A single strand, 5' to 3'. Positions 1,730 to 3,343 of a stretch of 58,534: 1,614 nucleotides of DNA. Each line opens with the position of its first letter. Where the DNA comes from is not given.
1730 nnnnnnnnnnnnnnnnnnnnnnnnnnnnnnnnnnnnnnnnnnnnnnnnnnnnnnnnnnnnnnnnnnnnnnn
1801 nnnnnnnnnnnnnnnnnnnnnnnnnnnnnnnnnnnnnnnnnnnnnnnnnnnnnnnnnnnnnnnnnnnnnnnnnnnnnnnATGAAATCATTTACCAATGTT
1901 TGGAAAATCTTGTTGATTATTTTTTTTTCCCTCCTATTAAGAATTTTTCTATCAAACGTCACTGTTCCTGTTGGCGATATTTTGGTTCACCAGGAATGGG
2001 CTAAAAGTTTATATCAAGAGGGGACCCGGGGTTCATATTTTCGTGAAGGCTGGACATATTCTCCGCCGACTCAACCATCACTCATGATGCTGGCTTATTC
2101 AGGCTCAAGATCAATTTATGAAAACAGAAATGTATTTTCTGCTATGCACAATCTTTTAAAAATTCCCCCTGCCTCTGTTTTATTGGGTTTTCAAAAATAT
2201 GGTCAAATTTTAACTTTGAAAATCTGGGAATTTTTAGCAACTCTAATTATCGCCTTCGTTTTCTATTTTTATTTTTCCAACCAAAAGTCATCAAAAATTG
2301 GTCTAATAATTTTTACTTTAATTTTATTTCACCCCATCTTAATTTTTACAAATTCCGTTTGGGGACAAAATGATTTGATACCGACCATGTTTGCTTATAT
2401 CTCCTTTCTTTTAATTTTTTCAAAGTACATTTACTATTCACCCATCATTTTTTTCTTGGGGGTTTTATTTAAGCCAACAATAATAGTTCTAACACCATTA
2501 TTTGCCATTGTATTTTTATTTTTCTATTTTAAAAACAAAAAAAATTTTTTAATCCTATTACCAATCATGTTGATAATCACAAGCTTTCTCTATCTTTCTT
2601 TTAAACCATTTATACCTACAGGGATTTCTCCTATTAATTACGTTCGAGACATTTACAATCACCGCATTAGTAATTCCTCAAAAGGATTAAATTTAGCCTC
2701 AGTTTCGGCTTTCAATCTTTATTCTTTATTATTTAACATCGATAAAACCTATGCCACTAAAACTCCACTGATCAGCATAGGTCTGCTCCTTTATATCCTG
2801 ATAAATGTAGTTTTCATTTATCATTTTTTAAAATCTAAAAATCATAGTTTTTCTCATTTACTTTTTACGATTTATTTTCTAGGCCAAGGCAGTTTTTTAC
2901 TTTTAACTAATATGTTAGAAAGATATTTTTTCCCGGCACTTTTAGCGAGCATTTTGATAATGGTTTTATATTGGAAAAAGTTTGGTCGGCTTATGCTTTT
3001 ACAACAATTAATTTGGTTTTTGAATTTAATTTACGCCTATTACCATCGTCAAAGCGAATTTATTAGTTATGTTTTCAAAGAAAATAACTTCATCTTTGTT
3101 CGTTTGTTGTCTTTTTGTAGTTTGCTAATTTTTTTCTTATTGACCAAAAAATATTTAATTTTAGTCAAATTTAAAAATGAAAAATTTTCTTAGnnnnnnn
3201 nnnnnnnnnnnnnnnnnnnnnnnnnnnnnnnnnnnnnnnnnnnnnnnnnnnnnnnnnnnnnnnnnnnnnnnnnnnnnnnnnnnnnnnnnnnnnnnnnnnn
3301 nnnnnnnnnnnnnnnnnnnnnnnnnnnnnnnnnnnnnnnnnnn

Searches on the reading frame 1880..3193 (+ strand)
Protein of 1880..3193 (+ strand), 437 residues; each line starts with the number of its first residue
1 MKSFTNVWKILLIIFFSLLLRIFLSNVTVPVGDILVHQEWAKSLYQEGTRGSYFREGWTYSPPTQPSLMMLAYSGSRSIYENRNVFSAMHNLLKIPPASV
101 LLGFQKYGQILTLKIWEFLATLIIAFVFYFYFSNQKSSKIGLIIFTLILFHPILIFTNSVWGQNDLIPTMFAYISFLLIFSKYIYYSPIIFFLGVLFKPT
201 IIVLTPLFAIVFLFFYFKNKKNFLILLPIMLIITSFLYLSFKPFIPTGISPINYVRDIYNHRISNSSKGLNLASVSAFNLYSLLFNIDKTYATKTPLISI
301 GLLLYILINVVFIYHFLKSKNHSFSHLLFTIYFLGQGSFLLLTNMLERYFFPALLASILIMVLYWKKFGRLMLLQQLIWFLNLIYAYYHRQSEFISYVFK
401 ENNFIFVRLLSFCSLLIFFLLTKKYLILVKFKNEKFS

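Call 6: search_protein_families(library=pfam, proteins=[window:1880-3193:+], max_evalue=0.001)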
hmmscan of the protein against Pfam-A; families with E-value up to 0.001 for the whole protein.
window:1880-3193:+ (437 aa): 0 families

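Call 8: search_protein_families(library=ncbifam, proteins=[window:1880-3193:+], max_evalue=0.01)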
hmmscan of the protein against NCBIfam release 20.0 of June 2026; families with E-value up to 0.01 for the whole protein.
window:1880-3193:+ (437 aa): 0 families

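Call 12: search_solved_structures(query=A2, max_evalue=10, show_alignments=1)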
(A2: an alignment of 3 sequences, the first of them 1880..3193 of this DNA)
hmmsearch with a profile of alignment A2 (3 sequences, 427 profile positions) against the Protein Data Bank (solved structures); distinct sequences matched with E-value up to 10: 2.
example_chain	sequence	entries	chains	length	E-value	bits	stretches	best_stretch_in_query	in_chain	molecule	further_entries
23gf_B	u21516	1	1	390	0.035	16.8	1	109-286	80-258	GPI mannosyltransferase 1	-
23gx_B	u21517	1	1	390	0.036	16.7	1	109-286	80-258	GPI mannosyltransferase 1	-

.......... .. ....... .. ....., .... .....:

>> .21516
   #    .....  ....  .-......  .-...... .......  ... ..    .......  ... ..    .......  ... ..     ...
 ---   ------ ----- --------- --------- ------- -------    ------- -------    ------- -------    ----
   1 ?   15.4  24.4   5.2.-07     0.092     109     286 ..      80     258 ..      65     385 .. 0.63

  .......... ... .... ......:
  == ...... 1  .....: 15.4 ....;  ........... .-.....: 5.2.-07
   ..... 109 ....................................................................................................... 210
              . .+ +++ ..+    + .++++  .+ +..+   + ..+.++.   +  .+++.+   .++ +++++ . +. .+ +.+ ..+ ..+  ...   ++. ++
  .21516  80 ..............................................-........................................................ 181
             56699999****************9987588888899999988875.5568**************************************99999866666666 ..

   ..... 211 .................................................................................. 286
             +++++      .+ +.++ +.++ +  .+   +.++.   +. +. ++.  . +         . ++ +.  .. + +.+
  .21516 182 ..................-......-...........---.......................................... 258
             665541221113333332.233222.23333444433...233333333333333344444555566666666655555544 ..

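Call 30: find_homologous_proteins(query=A2, max_evalue=0.00001)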
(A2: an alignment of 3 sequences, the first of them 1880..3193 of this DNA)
Query A2 (3 sequences) (437 aa, profile of the alignment): 105 proteins with E <= 0.00001 among 8000 candidates.
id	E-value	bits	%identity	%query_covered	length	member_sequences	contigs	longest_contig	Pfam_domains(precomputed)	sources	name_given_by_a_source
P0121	9.2e-186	637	25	80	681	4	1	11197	PF10111.15,PF13641.13,PF00535.33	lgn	-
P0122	8.8e-183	627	100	100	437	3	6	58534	-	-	-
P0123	2.1e-139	484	25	81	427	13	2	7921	-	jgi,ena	-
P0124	1.1e-137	478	26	84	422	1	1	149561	-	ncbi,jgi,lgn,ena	ncbi:MAG: hypothetical protein WC503_00010 [Candidatus Shapirobacteria bacterium]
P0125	5.4e-137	476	26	96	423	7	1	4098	-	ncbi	-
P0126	6.1e-137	476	25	84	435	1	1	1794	-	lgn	-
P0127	6.9e-136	472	26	96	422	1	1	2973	-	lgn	-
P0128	1.5e-135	471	23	81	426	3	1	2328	-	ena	-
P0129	1.4e-134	468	25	92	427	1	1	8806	-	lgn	-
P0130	9.1e-134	465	24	89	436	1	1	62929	-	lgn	-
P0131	2.2e-133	464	26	82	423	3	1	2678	-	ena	-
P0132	7.4e-133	462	23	84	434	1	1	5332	-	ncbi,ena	-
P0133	7.5e-133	462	23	84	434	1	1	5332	-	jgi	jgi:Gpi18-like mannosyltransferase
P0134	1.9e-132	461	24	81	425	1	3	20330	-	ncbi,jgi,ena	-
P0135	3.1e-130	454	29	98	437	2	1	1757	-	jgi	-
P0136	6.7e-130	452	27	94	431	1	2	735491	PF03155.22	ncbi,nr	ncbi:MAG: hypothetical protein PHE32_02575 [Candidatus Shapirobacteria bacterium]|nr:hypothetical pr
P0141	9.3e-125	436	24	90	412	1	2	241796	PF03155.22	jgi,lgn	-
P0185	6.7e-84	301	44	97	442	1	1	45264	PF09594.17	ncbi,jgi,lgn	ncbi:MAG: hypothetical protein WC784_00820 [Candidatus Shapirobacteria bacterium]|jgi:hypothetical p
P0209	1.5e-57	214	29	77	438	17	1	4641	PF05208.20,PF03155.22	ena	-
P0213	2.2e-55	207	28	77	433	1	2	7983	PF05208.20,PF03155.22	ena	-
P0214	2.2e-55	207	28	77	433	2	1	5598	PF05208.20,PF03155.22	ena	-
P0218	3.7e-47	180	28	93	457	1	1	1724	PF09594.17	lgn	-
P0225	5.3e-9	54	24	80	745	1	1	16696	PF09594.17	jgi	jgi:Gpi18-like mannosyltransferase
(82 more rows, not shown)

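Call 72: search_protein_families(library=pfam, proteins=[window:1880-3193:+], max_evalue=10)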
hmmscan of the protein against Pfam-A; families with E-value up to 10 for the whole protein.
window:1880-3193:+ (437 aa): 0 families
